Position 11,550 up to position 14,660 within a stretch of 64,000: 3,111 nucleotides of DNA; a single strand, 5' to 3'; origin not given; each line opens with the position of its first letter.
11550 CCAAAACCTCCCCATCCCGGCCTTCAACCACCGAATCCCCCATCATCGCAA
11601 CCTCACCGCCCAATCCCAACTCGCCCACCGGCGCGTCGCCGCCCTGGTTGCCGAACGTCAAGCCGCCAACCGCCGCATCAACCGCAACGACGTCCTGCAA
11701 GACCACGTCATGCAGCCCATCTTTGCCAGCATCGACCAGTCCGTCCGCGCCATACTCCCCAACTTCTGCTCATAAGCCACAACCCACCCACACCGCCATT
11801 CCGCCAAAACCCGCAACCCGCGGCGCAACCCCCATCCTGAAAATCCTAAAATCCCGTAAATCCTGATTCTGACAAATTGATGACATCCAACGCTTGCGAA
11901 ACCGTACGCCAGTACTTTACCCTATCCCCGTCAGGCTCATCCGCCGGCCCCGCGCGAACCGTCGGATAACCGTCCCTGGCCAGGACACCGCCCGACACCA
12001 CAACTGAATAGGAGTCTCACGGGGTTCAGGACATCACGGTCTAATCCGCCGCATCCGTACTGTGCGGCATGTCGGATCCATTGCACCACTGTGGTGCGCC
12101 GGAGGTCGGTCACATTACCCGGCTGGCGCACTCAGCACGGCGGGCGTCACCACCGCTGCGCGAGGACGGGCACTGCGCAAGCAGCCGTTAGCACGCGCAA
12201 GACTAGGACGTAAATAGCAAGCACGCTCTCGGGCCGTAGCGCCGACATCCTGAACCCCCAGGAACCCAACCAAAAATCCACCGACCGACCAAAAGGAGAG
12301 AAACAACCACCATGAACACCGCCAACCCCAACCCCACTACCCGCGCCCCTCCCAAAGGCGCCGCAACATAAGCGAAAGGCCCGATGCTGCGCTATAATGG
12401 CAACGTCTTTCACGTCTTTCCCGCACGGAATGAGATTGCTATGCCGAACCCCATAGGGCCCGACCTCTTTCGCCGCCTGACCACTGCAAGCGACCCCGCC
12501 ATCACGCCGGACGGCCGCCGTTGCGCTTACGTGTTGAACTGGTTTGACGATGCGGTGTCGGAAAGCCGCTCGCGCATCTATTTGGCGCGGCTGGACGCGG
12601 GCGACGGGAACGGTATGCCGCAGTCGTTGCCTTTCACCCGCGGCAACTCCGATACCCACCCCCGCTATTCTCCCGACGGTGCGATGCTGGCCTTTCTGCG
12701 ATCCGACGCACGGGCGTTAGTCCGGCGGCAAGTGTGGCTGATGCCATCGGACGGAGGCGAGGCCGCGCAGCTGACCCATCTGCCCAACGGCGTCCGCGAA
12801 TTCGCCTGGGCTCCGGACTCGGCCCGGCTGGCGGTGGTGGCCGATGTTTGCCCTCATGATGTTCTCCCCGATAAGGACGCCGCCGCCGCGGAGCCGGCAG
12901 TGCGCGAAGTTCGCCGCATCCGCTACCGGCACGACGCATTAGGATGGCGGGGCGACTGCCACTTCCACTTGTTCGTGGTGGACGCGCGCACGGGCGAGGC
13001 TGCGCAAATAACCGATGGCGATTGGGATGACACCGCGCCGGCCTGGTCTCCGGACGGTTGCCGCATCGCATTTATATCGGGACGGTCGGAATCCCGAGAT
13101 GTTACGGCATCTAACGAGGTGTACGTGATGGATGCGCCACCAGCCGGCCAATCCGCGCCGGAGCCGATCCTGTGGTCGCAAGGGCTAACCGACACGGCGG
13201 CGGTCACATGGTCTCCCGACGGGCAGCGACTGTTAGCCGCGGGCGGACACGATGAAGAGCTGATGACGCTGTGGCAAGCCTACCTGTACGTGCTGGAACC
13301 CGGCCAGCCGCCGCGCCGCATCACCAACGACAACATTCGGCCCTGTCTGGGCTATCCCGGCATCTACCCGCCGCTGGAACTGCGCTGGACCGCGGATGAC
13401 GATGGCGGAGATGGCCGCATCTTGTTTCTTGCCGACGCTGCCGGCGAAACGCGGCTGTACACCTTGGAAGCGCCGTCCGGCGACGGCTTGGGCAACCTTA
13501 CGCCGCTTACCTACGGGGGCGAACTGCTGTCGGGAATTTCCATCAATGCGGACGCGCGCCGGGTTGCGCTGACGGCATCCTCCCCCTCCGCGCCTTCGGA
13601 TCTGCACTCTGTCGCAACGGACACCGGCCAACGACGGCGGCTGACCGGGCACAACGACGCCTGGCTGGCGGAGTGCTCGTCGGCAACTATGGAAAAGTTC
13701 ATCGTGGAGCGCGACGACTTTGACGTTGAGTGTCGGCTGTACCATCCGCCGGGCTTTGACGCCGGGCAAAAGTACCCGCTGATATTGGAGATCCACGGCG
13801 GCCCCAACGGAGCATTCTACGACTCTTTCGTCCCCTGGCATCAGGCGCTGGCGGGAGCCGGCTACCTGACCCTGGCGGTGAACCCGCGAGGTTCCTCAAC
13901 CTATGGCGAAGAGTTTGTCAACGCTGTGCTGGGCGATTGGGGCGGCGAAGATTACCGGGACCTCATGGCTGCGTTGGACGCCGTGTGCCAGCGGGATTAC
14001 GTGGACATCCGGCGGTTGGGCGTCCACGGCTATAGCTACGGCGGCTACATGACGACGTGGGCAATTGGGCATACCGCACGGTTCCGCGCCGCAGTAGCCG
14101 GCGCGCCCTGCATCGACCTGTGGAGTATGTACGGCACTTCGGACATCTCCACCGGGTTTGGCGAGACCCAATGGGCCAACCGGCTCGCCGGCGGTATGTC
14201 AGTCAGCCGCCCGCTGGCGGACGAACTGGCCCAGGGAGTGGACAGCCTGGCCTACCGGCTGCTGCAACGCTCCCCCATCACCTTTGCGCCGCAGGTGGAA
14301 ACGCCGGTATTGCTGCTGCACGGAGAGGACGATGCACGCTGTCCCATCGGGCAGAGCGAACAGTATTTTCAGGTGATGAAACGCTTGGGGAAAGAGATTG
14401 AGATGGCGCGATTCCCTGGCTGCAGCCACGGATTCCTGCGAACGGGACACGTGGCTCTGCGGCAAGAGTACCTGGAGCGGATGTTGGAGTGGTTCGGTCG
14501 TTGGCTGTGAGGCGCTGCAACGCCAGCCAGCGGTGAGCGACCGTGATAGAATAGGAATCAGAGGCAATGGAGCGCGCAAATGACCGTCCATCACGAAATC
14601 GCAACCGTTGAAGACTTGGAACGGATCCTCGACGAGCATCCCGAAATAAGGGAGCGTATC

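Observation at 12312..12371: Conserved 17/19-codon ORF whose two copies differ only synonymously or in-frame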

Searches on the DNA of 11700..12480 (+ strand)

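Call 8: search_rna_families(source=window, start=11700, end=12480, threshold=evalue, max_evalue=10, show_alignments=2)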
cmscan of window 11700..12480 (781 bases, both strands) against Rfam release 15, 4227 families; matches with E-value up to 10: 1.
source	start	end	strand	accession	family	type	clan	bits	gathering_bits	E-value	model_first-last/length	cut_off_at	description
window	11700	11792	+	RF01974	H19_3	Gene; lncRNA;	-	12.6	46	9.8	29-116/116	5'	H19 conserved region 3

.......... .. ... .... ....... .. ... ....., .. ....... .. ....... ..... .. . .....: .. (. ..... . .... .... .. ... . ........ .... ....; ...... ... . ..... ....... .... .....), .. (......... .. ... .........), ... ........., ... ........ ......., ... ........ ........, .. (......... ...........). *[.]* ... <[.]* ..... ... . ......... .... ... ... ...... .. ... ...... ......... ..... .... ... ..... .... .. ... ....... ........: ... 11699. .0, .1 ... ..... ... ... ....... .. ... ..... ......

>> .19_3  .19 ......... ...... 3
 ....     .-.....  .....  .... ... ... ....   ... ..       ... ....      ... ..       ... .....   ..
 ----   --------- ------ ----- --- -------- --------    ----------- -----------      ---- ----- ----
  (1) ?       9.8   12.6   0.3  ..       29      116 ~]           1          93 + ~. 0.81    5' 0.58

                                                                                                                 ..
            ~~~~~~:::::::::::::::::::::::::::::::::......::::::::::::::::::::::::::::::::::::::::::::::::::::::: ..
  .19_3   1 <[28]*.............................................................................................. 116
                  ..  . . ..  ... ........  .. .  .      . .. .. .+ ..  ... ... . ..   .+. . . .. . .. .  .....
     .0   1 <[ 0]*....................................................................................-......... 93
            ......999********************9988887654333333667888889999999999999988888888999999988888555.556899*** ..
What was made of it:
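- On Known RNA families (Rfam 15), including riboswitches, T-box, tmRNA and large ncRNAs: At E <= 10 on 11700-12480 the only hit was a spurious H19_3 match (call 8).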

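Call 48: search_dna_similar(query=window:11826-12374:+, collection=plasmids, mode=distant, max_evalue=0.01, max_rows=10)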
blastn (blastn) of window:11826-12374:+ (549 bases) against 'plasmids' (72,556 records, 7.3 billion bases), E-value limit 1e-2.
No match.

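Call 49: search_dna_similar(query=window:11826-12374:+, collection=phages, mode=distant, max_evalue=0.01, max_rows=10)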
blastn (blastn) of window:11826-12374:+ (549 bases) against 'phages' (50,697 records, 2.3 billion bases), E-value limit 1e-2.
No match.
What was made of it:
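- Tried and rejected: BLASTN of the whole element against the plasmid and phage collections gave no match (calls 48, 49).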

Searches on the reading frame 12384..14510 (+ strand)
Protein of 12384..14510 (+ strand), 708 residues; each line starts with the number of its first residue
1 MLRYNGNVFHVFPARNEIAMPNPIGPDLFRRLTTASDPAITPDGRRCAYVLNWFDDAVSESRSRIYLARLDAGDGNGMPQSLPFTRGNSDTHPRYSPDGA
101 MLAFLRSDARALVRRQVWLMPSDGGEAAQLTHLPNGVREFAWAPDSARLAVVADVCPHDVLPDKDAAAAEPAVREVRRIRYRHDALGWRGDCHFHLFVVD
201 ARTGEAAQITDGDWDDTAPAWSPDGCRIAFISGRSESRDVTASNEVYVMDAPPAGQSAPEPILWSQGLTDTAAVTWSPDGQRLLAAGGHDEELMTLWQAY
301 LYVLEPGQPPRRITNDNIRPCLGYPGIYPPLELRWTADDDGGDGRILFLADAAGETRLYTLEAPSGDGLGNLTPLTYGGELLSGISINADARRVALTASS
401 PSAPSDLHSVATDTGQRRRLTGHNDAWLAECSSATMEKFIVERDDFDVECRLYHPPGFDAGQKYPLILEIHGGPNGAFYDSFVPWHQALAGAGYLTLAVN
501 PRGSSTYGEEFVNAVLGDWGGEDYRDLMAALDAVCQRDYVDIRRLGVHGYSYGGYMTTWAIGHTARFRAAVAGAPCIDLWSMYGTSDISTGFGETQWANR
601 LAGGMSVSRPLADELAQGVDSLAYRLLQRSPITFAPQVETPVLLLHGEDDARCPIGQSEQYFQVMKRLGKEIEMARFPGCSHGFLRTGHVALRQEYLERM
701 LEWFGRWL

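Call 13: search_protein_families(library=pfam, proteins=[window:12384-14510:+])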
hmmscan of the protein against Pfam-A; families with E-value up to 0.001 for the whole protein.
window:12384-14510:+ (708 aa): 8 families
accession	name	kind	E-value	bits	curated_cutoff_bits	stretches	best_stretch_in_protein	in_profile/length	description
PF00326.27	Peptidase_S9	-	2e-44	152.1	22.6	1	487-708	8-210/213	Prolyl oligopeptidase family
PF07676.18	PD40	-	5.6e-16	58.5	20.9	1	210-237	5-33/38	WD40-like Beta Propeller Repeat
PF01738.24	DLH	-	9.5e-11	42.1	21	1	627-706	131-215/217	Dienelactone hydrolase family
PF00930.27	DPPIV_N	-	2.7e-07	30.1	22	0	188-232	17-61/354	Dipeptidyl peptidase IV (DPP IV) N-terminal region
PF12146.15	Hydrolase_4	-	2.9e-07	30.5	27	0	635-685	187-235/239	Serine aminopeptidase, S33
PF00561.26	Abhydrolase_1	-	2.3e-06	27.9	25.8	1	465-591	1-117/245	alpha/beta hydrolase fold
PF20434.5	BD-FAE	-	7.2e-05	22.8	26.8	1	460-661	9-211/215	BD-FAE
PF25174.1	Beta-prop_THOC3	-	0.00031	20.3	305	0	272-297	6-29/272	THOC3 beta-propeller domain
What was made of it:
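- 12441..14510 (+): S9-family peptidase gene downstream of copy A. It has its own TATAAT at 12393-12398. Pfam Peptidase_S9, E = 2e-44 (call 13).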

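Call 16: find_encoding_contigs(protein=window:12384-14510:+, flank=10000, max_places=10)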
Protein window:12384-14510:+ (708 aa): no gene with exactly this product is on record in the collection.

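Call 17: find_encoding_contigs(protein=window:12441-14510:+, flank=10000, max_places=10)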
Protein window:12441-14510:+ (689 aa): no gene with exactly this product is on record in the collection.

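Call 21: find_homologous_proteins(query=window:12441-14510:+, max_evalue=1e-50)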
Query window:12441-14510:+ (689 aa): 6557 proteins with E <= 1e-50 among 8000 candidates; the best 120 are listed.
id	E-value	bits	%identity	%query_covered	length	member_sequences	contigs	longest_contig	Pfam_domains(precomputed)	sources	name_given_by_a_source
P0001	0.0e+0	1620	100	100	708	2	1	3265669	PF00326.28,PF26549.1,PF00930.28,PF01738.25,PF26550.2,PF00561.27,PF07676.19,PF12146.16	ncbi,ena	-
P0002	0.0e+0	1343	83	100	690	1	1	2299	PF00326.28,PF26549.1,PF00930.28,PF01738.25,PF26550.2,PF00561.27,PF07676.19,PF12146.16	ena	-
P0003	0.0e+0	1334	84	100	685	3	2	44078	PF00326.28,PF25174.2,PF26549.1,PF00930.28,PF01738.25,PF26550.2,PF00561.27,PF07676.19,PF12146.16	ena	-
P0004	0.0e+0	1332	82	100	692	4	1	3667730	PF00326.28,PF26549.1,PF00930.28,PF01738.25,PF26550.2,PF00561.27,PF07676.19,PF12146.16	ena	-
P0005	0.0e+0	1326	82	100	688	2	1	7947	PF00326.28,PF26549.1,PF00930.28,PF01738.25,PF26550.2,PF00561.27,PF07676.19,PF12146.16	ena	-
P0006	0.0e+0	1317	81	100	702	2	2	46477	PF00326.28,PF26549.1,PF00930.28,PF01738.25,PF26550.2,PF00561.27,PF07676.19,PF12146.16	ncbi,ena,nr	ncbi:MAG: S9 family peptidase [Chloroflexi bacterium]|nr:S9 family peptidase [Chloroflexota bacteriu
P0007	0.0e+0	1310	81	100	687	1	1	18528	PF00326.28,PF26549.1,PF00930.28,PF01738.25,PF26550.2,PF00561.27,PF07676.19,PF12146.16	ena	-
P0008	0.0e+0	1293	81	100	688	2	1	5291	PF00326.28,PF26549.1,PF00930.28,PF01738.25,PF26550.2,PF00561.27,PF07676.19,PF12146.16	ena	-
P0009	0.0e+0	1290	79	100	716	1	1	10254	PF00326.28,PF26549.1,PF00930.28,PF01738.25,PF26550.2,PF00561.27,PF07676.19,PF12146.16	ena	-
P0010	0.0e+0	1276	80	100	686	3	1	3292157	PF00326.28,PF26549.1,PF00930.28,PF01738.25,PF26550.2,PF00561.27,PF07676.19,PF12146.16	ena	-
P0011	0.0e+0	1263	78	100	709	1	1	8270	PF00326.28,PF26549.1,PF00930.28,PF01738.25,PF26550.2,PF00561.27,PF07676.19,PF12146.16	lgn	-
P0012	0.0e+0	1207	76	100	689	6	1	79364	PF02129.25,PF00326.28,PF26549.1,PF00930.28,PF01738.25,PF26550.2,PF07676.19,PF12146.16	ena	-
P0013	0.0e+0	1204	75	100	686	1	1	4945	PF00326.28,PF25174.2,PF26549.1,PF00930.28,PF01738.25,PF26550.2,PF00561.27,PF07676.19,PF12146.16,PF20434.6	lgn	-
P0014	0.0e+0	1197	75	100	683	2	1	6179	PF12740.15,PF25174.2,PF00930.28,PF01738.25,PF00561.27,PF07676.19,PF12146.16,PF00326.28,PF26549.1,PF26550.2,PF00400.39,PF20434.6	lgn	-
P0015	0.0e+0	1190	75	100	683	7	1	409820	PF02129.25,PF00326.28,PF26549.1,PF00930.28,PF01738.25,PF26550.2,PF00561.27,PF07676.19,PF12146.16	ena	-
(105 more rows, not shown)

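Call 22: find_encoding_contigs(protein=P0001, flank=3000, max_places=3)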
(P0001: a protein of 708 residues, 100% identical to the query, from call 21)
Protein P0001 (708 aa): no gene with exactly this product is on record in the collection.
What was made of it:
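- Tried and rejected: The source genome's own records seem not to be searchable here: exact-product look-ups of its S9 protein failed (calls 16, 17, 22).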

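Call 23: find_encoding_contigs(protein=P0004, flank=3000, max_places=3)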
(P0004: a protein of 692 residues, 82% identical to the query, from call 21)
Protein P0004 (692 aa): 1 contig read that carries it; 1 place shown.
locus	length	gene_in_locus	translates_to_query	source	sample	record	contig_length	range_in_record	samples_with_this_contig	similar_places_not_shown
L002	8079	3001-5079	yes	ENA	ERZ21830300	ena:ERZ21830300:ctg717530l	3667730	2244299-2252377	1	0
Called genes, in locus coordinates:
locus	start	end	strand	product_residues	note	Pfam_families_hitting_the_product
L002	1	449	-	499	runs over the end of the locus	PF07690:MFS_1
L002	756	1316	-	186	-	PF07751:Abi_2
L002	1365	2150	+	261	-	PF01609:DDE_Tnp_1 (faint)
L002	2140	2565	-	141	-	PF07751:Abi_2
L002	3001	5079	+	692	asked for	PF00930:DPPIV_N (faint), PF26550:Tricorn_2nd (faint), PF26549:Tricorn_N, PF07676:PD40, PF26549:Tricorn_N, PF00561:Abhydrolase_1 (faint), PF00326:Peptidase_S9, PF01738:DLH (weak), +1 more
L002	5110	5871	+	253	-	-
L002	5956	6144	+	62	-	-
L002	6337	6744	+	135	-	PF00326:Peptidase_S9, PF01738:DLH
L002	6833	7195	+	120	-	PF05942:PaREP1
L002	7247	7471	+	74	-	PF24718:HTH_73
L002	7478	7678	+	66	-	-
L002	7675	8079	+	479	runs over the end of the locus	PF01425:Amidase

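Call 24: find_encoding_contigs(protein=P0010, flank=3000, max_places=3)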
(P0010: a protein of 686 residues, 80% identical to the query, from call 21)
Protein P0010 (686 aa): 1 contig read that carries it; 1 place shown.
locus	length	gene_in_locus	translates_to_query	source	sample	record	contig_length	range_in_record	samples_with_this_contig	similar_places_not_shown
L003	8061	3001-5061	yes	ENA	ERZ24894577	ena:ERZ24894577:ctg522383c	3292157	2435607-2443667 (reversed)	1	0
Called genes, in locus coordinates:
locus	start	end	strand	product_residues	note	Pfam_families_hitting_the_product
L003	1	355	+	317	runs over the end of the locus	PF02826:2-Hacid_dh_C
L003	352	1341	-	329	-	PF13088:BNR_2 (faint), PF13810:DUF4185 (faint), PF25852:DUF6242_C (faint), PF02012:BNR (faint), PF15902:Sortilin-Vps10 (weak), PF14870:PSII_BNR (weak)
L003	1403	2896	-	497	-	PF07690:MFS_1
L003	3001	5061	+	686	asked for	PF00930:DPPIV_N (faint), PF26550:Tricorn_2nd (faint), PF26549:Tricorn_N, PF07676:PD40 (weak), PF00561:Abhydrolase_1 (weak), PF12146:Hydrolase_4 (faint), PF00326:Peptidase_S9, PF01738:DLH (weak)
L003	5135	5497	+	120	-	PF05942:PaREP1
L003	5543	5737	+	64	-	-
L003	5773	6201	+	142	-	PF08780:NTase_sub_bind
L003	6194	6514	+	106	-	PF22600:MTPAP-like_central (weak), PF01909:NTP_transf_2, PF18765:Polbeta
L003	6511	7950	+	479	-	PF01425:Amidase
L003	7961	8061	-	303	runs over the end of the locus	PF23991:DUF7310 (faint), PF10805:DUF2730 (weak)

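Call 56: list_cluster_members(proteins=[P0001])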
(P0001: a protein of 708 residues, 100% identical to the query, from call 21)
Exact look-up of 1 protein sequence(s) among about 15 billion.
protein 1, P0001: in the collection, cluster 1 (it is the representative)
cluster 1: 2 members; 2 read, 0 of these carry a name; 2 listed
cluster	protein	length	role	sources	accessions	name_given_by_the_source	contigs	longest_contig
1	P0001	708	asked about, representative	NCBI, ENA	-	-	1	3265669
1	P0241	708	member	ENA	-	-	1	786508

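Call 57: find_encoding_contigs(protein=P0241, flank=10000, max_places=3)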
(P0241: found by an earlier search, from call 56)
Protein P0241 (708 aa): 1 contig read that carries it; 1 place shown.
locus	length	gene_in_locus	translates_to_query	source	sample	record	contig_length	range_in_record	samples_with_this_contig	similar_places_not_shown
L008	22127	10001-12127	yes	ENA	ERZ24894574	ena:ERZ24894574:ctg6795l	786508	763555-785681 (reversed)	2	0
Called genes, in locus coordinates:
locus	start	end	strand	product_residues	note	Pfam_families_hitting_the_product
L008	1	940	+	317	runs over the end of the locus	PF01555:N6_N4_Mtase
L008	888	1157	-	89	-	-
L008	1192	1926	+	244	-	-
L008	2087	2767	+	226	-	PF00561:Abhydrolase_1, PF00975:Thioesterase, PF06821:Ser_hydrolase (weak), PF12697:Abhydrolase_6, PF12146:Hydrolase_4, PF08386:Abhydrolase_4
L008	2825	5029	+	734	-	PF01817:CM_2, PF00579:tRNA-synt_1b (weak)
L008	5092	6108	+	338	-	PF00579:tRNA-synt_1b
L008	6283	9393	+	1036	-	PF20473:MmeI_Mtase (faint)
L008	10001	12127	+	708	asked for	PF00930:DPPIV_N (faint), PF26550:Tricorn_2nd (faint), PF26549:Tricorn_N, PF07676:PD40 (weak), PF00561:Abhydrolase_1 (faint), PF00326:Peptidase_S9, PF12146:Hydrolase_4 (faint), PF01738:DLH (weak)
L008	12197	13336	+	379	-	PF27881:CRWN_N (faint)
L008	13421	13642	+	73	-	PF24718:HTH_73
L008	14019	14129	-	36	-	-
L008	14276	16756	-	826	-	PF13567:DUF4131, PF03772:Competence, PF00753:Lactamase_B, PF12706:Lactamase_B_2 (weak)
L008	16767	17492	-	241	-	PF10531:SLBB, PF00633:HHH (faint), PF12836:HHH_3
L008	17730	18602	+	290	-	PF00561:Abhydrolase_1, PF12146:Hydrolase_4 (faint), PF12697:Abhydrolase_6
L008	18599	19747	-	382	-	PF06441:EHN, PF00561:Abhydrolase_1, PF12697:Abhydrolase_6 (faint)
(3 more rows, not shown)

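Call 73: find_encoding_contigs(protein=P0003, flank=4000, max_places=3)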
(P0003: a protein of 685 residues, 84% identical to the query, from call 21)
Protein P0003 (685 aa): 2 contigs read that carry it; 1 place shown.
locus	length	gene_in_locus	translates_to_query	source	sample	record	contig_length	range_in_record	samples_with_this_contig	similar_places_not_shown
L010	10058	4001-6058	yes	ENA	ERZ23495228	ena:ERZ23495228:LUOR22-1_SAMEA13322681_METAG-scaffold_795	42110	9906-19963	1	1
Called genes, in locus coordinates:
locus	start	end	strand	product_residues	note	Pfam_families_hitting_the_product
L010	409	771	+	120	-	-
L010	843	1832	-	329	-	PF13088:BNR_2 (faint), PF25852:DUF6242_C (faint), PF02012:BNR (faint), PF15902:Sortilin-Vps10 (weak), PF14870:PSII_BNR (weak)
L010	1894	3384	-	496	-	PF07690:MFS_1, PF00083:Sugar_tr (faint), PF07690:MFS_1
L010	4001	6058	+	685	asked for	PF26550:Tricorn_2nd (faint), PF25174:Beta-prop_THOC3 (faint), PF26549:Tricorn_N, PF00930:DPPIV_N (faint), PF26549:Tricorn_N, PF07676:PD40 (weak), PF00326:Peptidase_S9, PF01738:DLH (weak), +2 more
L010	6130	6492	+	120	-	PF05942:PaREP1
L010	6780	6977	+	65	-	-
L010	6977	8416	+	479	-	PF01425:Amidase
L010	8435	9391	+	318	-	PF00583:Acetyltransf_1, PF13302:Acetyltransf_3 (weak), PF13508:Acetyltransf_7 (weak), PF08445:FR47 (weak)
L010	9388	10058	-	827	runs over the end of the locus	PF13567:DUF4131, PF03772:Competence, PF00753:Lactamase_B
